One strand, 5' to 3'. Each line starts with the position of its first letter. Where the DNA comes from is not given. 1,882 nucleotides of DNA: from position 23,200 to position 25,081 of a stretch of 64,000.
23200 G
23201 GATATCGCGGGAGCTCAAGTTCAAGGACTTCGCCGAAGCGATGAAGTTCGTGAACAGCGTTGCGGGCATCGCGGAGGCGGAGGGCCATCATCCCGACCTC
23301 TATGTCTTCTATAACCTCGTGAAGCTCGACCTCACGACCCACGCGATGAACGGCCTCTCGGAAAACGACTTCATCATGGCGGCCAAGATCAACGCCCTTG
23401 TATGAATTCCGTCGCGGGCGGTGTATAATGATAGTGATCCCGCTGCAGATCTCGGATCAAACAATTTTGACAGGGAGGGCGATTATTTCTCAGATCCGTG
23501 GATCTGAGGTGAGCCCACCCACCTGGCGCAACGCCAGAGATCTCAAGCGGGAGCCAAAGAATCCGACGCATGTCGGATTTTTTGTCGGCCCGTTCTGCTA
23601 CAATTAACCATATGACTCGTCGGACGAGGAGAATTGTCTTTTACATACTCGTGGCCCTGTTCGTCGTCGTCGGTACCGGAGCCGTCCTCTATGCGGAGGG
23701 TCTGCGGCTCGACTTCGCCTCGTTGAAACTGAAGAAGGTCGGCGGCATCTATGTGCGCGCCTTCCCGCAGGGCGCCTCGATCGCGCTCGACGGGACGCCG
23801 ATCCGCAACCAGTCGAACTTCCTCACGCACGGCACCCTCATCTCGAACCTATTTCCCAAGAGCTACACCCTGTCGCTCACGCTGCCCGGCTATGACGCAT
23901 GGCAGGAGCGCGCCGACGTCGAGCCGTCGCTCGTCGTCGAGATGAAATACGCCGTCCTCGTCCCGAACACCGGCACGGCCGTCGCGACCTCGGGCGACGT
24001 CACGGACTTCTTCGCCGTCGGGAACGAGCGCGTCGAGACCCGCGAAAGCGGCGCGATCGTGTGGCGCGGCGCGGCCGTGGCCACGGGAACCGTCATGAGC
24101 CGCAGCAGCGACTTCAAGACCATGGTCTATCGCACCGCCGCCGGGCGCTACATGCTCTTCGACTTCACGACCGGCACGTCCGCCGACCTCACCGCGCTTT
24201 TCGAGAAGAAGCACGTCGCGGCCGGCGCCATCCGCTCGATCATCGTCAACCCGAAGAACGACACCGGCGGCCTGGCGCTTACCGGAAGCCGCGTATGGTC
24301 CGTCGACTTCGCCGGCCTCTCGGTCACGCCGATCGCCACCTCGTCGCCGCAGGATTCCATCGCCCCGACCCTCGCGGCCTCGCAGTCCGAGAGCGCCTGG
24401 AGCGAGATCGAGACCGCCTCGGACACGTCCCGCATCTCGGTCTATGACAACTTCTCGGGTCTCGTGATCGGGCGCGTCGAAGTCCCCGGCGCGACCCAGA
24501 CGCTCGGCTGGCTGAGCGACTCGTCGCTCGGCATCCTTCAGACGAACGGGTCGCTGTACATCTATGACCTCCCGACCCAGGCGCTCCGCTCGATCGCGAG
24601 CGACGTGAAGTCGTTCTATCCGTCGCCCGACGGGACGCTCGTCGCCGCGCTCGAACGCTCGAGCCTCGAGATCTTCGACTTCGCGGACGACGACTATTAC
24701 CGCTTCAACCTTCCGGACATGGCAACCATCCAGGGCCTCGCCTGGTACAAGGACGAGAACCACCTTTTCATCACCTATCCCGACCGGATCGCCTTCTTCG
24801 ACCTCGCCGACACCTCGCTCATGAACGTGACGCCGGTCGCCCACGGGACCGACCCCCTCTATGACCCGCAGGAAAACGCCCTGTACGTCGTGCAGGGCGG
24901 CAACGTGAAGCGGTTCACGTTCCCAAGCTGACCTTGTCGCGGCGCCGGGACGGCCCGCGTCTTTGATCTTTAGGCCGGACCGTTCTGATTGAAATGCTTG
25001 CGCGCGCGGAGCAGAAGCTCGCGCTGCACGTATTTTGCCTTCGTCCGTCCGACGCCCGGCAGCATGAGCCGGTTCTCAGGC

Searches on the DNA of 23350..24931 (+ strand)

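Call 4: search_rna_families(source=window, start=23350, end=23680, threshold=evalue, max_evalue=10, show_alignments=3)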
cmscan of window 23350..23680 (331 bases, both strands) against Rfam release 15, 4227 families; matches with E-value up to 10: 3.
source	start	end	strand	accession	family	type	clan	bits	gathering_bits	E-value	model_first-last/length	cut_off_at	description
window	23553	23608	-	RF02074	STnc240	Gene; sRNA;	-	18.5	55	3.1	1-77/77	no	Enterobacterial sRNA STnc240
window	23557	23582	+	RF02891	AgrB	Gene; antisense;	-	15.4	40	4.5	55-81/84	no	ArsR-gov region gene B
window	23381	23446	+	RF01129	sR44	Gene; snRNA; snoRNA; CD-box;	-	11.6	45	1.9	1-55/55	no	Small nucleolar RNA sR44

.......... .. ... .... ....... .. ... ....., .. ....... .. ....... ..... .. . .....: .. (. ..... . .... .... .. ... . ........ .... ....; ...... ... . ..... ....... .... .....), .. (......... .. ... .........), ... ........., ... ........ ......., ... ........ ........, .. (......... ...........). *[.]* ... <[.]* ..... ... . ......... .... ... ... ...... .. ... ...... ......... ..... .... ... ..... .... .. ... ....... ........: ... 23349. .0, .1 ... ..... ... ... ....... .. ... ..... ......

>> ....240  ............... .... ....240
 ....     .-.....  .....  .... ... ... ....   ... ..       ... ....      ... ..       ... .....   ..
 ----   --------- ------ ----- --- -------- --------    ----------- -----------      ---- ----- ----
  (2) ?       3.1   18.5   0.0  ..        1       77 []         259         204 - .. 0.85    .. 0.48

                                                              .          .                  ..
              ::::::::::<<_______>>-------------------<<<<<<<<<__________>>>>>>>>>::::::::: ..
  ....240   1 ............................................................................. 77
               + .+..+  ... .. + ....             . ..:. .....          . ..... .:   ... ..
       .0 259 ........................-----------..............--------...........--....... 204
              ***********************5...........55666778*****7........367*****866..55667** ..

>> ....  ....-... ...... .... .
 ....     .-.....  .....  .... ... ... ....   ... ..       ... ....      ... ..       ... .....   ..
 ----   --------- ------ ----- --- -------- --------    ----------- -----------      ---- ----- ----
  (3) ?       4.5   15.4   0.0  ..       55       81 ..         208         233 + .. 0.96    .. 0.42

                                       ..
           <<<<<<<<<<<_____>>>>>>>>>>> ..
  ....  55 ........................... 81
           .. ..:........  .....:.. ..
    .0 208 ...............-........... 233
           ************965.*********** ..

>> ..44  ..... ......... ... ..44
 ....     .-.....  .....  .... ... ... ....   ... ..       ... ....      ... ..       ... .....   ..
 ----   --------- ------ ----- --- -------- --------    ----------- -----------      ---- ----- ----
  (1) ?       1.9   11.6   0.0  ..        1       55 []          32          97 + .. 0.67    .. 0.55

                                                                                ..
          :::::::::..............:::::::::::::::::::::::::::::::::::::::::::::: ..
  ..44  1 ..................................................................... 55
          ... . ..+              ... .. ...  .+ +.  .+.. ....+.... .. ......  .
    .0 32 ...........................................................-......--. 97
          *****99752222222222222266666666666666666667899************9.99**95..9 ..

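Call 28: build_rna_model(alignment_id=A2, structure=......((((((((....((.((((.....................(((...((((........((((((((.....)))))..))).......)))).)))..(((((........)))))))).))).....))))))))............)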
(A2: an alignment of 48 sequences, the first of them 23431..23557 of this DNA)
Model R1 built from alignment A2 (48 sequences, 154 columns); structure: as given.
model positions 127; base pairs 34; branch points 1; effective number of sequences 2.9; information 0.59 bits per position. Calibrated on 0.2 Mb of random sequence (short: E-values are rough).
structure used (alignment columns):
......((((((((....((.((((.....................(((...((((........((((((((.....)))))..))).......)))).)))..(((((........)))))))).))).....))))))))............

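Call 29: search_with_rna_model(model_id=R1, sources=[window, L001, L002, L003, L004, L005, L006, L007, L008, L009, L010, L011, L012, L013, L014, L015, L016, L017, L018, L019, L020, L021, L022, L023, L024, L025, L026, L027, L028, L029, L030, L031, L032, L033, L034, L035, L036, L037, L038, L039, L040, L041, L042, L043, L044, L045, L046, L047, L048, L049, L050, L051, L052, L053, L054, L055, L056, L057, L058, L059, L060, L061, L062], max_evalue=1, make_alignment=true)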
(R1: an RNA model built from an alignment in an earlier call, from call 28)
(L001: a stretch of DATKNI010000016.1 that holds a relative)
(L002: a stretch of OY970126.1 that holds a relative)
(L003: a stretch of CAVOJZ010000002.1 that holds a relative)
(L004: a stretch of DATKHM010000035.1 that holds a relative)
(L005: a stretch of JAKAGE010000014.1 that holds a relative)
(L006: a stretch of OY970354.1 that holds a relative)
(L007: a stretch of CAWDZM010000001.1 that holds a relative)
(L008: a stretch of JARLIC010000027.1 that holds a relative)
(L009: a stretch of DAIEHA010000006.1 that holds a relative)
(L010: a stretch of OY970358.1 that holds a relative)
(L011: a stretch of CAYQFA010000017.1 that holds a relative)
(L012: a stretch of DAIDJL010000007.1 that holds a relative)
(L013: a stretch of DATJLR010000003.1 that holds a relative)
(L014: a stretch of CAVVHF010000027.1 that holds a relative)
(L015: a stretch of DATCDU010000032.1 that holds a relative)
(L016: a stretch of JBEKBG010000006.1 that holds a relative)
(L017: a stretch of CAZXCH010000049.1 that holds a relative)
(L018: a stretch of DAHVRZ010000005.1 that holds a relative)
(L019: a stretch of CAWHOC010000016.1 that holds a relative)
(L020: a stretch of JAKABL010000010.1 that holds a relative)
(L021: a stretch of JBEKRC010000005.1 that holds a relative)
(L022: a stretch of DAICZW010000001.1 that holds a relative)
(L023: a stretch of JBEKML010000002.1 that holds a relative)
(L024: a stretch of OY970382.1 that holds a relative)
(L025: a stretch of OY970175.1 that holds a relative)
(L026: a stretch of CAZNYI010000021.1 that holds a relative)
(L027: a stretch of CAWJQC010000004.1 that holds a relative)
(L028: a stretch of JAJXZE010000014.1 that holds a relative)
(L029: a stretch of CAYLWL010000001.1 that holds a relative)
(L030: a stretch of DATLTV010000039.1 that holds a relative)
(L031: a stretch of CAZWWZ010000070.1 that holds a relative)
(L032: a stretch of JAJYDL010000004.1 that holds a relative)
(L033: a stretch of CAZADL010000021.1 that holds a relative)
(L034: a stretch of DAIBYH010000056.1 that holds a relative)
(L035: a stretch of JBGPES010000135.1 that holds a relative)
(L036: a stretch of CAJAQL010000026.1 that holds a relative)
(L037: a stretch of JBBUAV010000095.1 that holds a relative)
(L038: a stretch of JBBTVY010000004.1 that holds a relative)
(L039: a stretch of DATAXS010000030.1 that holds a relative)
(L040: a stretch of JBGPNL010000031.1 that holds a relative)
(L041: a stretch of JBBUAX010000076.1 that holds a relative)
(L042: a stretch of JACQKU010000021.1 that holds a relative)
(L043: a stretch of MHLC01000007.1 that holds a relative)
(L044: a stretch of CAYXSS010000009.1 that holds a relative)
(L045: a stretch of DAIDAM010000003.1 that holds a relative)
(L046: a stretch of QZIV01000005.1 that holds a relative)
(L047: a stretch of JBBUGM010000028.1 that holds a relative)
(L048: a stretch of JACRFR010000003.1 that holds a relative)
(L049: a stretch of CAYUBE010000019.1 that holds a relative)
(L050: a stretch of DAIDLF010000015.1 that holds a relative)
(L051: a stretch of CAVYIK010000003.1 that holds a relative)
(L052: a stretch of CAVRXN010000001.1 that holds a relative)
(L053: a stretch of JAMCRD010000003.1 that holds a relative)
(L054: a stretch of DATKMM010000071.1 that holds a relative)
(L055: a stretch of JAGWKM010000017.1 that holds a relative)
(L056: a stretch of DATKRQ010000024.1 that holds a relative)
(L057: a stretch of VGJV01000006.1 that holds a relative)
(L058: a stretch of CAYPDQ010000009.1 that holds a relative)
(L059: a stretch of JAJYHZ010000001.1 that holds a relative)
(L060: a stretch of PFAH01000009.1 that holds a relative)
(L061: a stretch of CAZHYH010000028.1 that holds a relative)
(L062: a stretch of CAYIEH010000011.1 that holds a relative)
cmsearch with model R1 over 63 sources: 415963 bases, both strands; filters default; matches with E-value up to 1: 58.
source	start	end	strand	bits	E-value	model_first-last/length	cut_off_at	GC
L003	2306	2433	+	129.3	1.5e-36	1-127/127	no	0.55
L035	282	406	-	127.6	4.9e-36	1-127/127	no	0.5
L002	2283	2408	+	127.6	5e-36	1-127/127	no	0.56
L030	136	261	-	127.4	5.5e-36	1-127/127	no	0.48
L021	2209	2333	-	127.2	6.5e-36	1-127/127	no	0.55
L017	416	542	-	125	3e-35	1-127/127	no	0.5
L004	2318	2446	-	124.9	3.3e-35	1-127/127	no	0.51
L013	2279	2407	-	124.7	3.9e-35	1-127/127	no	0.51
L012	2284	2410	-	124.6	4.1e-35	1-127/127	no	0.5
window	23431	23557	+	124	6.2e-35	1-127/127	no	0.54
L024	2285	2410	-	123.4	9.7e-35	1-127/127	no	0.54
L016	1758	1883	-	122.4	2e-34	1-127/127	no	0.51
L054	983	1109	+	122.3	2.2e-34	1-127/127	no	0.57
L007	2318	2446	-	121.7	3.3e-34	1-127/127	no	0.5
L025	2232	2356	-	121.5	3.8e-34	1-127/127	no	0.53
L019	2318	2446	-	121.4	4e-34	1-127/127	no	0.53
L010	1880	2005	-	121.3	4.3e-34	1-127/127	no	0.52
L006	2322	2448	-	118.7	2.8e-33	1-127/127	no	0.47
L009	2254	2383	-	118.5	3.1e-33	1-127/127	no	0.53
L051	2308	2432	-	118.4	3.3e-33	1-127/127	no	0.54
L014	1288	1414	-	117.8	5.3e-33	1-127/127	no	0.5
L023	2308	2432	-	117.2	7.7e-33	1-127/127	no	0.51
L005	2283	2411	-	116.7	1.2e-32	1-127/127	no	0.52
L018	2309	2439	-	116.6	1.2e-32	1-127/127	no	0.55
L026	2308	2432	-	115.5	2.6e-32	1-127/127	no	0.51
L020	2270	2398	-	115.1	3.6e-32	1-127/127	no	0.55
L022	2199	2323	-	114.3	6.2e-32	1-127/127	no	0.46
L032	2250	2379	-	112.9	1.7e-31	1-127/127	no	0.53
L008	1818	1947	-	112.8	1.8e-31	1-127/127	no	0.51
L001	2309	2434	+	112.8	1.8e-31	1-127/127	no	0.53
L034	273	401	-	110.3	1.1e-30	1-127/127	no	0.5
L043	2312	2440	-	108.9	3e-30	1-127/127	no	0.5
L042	2275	2404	-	107.6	7.5e-30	1-127/127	no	0.47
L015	2319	2446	-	107.4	8.9e-30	1-127/127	no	0.51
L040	1437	1564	-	106.9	1.2e-29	1-127/127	no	0.51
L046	2281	2410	-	106.4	1.7e-29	1-127/127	no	0.52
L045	2272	2402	-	105.8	2.8e-29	1-127/127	no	0.51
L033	2303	2432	-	105.7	2.8e-29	1-127/127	no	0.48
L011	2314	2443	-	105.7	3e-29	1-127/127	no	0.52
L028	2277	2403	-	104.7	5.7e-29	1-127/127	no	0.55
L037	150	279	-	103.1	1.8e-28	1-127/127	no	0.46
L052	2311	2435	+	102.4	3.1e-28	1-127/127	no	0.5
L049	2305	2433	-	101.4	6.3e-28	1-127/127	no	0.44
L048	2325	2451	-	93.9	1.3e-25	1-127/127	no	0.58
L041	350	480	-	90.6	1.4e-24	1-127/127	no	0.47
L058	2325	2456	-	90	2e-24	1-127/127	no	0.54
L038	2205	2333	-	85.9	3.8e-23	1-127/127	no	0.5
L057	2342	2473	-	74.1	1.7e-19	1-127/127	no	0.54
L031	31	160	-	72.7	4.7e-19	1-127/127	no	0.48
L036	24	154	-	63.9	2.4e-16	1-127/127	no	0.5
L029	625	763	-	60.6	2.5e-15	1-127/127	no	0.56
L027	2021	2175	-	56.3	5.6e-14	1-127/127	no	0.5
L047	2265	2406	-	53.1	5.3e-13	1-127/127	no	0.48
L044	2249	2387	-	50.4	3.7e-12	1-127/127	no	0.52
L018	2309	2439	+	22.7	0.0014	1-127/127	no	0.55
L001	2309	2436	-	17.8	0.044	1-127/127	no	0.53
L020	2270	2398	+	17.3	0.062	1-127/127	no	0.55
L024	2285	2408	+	15.9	0.17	1-127/127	no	0.54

Alignment A3: 58 matches aligned to the model, 221 columns, each read 5' to 3' on its own strand. Consensus structure (alignment columns), stored with it:
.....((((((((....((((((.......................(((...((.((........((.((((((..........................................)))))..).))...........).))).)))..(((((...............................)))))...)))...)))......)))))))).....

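Call 30: search_with_rna_model(model_id=R1, sources=[window, L001, L002, L003, L004, L005, L006, L007, L008, L009, L010, L011, L012, L013, L014, L015, L016, L017, L018, L019, L020, L021, L022, L023, L024, L025, L026, L027, L028, L029, L030, L031, L032, L033, L034, L035, L036, L037, L038, L040, L041, L042, L043, L044, L045, L046, L047, L048, L049, L051, L052, L054, L057, L058], max_evalue=1e-8, make_alignment=true)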
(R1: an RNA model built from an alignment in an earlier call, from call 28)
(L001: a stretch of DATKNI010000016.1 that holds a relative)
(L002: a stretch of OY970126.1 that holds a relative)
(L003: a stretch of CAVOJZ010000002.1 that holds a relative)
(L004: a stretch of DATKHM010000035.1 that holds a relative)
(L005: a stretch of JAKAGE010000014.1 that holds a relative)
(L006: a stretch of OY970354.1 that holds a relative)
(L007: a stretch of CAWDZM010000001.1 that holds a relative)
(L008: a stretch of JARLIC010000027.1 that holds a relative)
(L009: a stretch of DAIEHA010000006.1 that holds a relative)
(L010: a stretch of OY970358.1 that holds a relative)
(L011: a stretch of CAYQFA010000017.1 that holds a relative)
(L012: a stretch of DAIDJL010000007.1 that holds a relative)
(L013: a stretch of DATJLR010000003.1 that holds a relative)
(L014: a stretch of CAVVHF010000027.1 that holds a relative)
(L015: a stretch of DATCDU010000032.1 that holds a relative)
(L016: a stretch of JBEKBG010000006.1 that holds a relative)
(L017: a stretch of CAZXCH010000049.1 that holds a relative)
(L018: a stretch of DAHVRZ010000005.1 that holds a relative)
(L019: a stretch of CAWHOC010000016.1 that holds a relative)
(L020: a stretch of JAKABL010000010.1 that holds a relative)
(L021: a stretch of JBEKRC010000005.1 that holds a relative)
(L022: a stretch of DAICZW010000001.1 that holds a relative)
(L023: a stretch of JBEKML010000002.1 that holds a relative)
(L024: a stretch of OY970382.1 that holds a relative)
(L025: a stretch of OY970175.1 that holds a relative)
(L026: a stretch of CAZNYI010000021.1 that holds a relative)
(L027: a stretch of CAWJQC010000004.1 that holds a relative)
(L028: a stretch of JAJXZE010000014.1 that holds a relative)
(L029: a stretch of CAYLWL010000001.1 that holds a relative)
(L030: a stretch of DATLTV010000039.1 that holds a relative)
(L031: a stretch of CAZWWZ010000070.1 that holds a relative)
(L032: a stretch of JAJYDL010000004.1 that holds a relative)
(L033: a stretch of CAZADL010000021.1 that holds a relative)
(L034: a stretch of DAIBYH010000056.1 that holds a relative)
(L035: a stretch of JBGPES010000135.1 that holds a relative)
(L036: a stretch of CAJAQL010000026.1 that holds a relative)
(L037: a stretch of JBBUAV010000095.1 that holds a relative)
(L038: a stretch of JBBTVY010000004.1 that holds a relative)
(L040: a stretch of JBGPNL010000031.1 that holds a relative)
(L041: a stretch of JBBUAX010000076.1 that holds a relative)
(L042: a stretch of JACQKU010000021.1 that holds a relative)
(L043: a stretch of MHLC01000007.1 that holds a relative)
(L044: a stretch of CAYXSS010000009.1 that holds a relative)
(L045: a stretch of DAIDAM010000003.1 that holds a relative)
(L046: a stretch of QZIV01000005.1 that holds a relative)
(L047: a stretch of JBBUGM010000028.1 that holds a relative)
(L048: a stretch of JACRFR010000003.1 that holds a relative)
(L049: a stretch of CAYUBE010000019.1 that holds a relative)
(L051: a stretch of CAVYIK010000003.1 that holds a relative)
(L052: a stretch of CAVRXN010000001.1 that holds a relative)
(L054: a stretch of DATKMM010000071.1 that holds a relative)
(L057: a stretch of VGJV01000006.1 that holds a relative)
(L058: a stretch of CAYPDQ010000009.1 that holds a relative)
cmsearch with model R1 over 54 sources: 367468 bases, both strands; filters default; matches with E-value up to 1e-8: 54.
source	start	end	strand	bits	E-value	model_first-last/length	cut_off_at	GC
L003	2306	2433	+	129.3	1.3e-36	1-127/127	no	0.55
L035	282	406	-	127.6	4.4e-36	1-127/127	no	0.5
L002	2283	2408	+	127.6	4.4e-36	1-127/127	no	0.56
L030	136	261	-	127.4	4.8e-36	1-127/127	no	0.48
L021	2209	2333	-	127.2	5.7e-36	1-127/127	no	0.55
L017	416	542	-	125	2.7e-35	1-127/127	no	0.5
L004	2318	2446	-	124.9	2.9e-35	1-127/127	no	0.51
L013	2279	2407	-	124.7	3.4e-35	1-127/127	no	0.51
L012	2284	2410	-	124.6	3.6e-35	1-127/127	no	0.5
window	23431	23557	+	124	5.5e-35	1-127/127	no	0.54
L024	2285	2410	-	123.4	8.5e-35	1-127/127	no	0.54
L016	1758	1883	-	122.4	1.8e-34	1-127/127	no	0.51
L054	983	1109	+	122.3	1.9e-34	1-127/127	no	0.57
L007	2318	2446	-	121.7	2.9e-34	1-127/127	no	0.5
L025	2232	2356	-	121.5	3.3e-34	1-127/127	no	0.53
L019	2318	2446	-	121.4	3.5e-34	1-127/127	no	0.53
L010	1880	2005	-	121.3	3.8e-34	1-127/127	no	0.52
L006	2322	2448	-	118.7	2.5e-33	1-127/127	no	0.47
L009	2254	2383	-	118.5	2.7e-33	1-127/127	no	0.53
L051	2308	2432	-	118.4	2.9e-33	1-127/127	no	0.54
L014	1288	1414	-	117.8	4.7e-33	1-127/127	no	0.5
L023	2308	2432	-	117.2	6.8e-33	1-127/127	no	0.51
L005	2283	2411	-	116.7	1e-32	1-127/127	no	0.52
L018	2309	2439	-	116.6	1.1e-32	1-127/127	no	0.55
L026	2308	2432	-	115.5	2.3e-32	1-127/127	no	0.51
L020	2270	2398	-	115.1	3.2e-32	1-127/127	no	0.55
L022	2199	2323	-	114.3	5.5e-32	1-127/127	no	0.46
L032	2250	2379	-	112.9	1.5e-31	1-127/127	no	0.53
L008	1818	1947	-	112.8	1.6e-31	1-127/127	no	0.51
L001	2309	2434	+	112.8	1.6e-31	1-127/127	no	0.53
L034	273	401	-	110.3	9.4e-31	1-127/127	no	0.5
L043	2312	2440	-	108.9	2.6e-30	1-127/127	no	0.5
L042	2275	2404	-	107.6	6.6e-30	1-127/127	no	0.47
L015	2319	2446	-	107.4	7.8e-30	1-127/127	no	0.51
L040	1437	1564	-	106.9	1.1e-29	1-127/127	no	0.51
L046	2281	2410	-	106.4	1.5e-29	1-127/127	no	0.52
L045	2272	2402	-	105.8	2.4e-29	1-127/127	no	0.51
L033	2303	2432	-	105.7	2.5e-29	1-127/127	no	0.48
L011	2314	2443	-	105.7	2.6e-29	1-127/127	no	0.52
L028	2277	2403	-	104.7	5e-29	1-127/127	no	0.55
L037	150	279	-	103.1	1.6e-28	1-127/127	no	0.46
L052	2311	2435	+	102.4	2.8e-28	1-127/127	no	0.5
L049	2305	2433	-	101.4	5.5e-28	1-127/127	no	0.44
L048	2325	2451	-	93.9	1.1e-25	1-127/127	no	0.58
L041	350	480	-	90.6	1.2e-24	1-127/127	no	0.47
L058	2325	2456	-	90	1.8e-24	1-127/127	no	0.54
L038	2205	2333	-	85.9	3.4e-23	1-127/127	no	0.5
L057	2342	2473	-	74.1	1.5e-19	1-127/127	no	0.54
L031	31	160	-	72.7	4.1e-19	1-127/127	no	0.48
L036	24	154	-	63.9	2.1e-16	1-127/127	no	0.5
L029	625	763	-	60.6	2.2e-15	1-127/127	no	0.56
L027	2021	2175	-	56.3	5e-14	1-127/127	no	0.5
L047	2265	2406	-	53.1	4.7e-13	1-127/127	no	0.48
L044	2249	2387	-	50.4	3.3e-12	1-127/127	no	0.52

Alignment A4: 54 matches aligned to the model, 211 columns, each read 5' to 3' on its own strand. Consensus structure (alignment columns), stored with it:
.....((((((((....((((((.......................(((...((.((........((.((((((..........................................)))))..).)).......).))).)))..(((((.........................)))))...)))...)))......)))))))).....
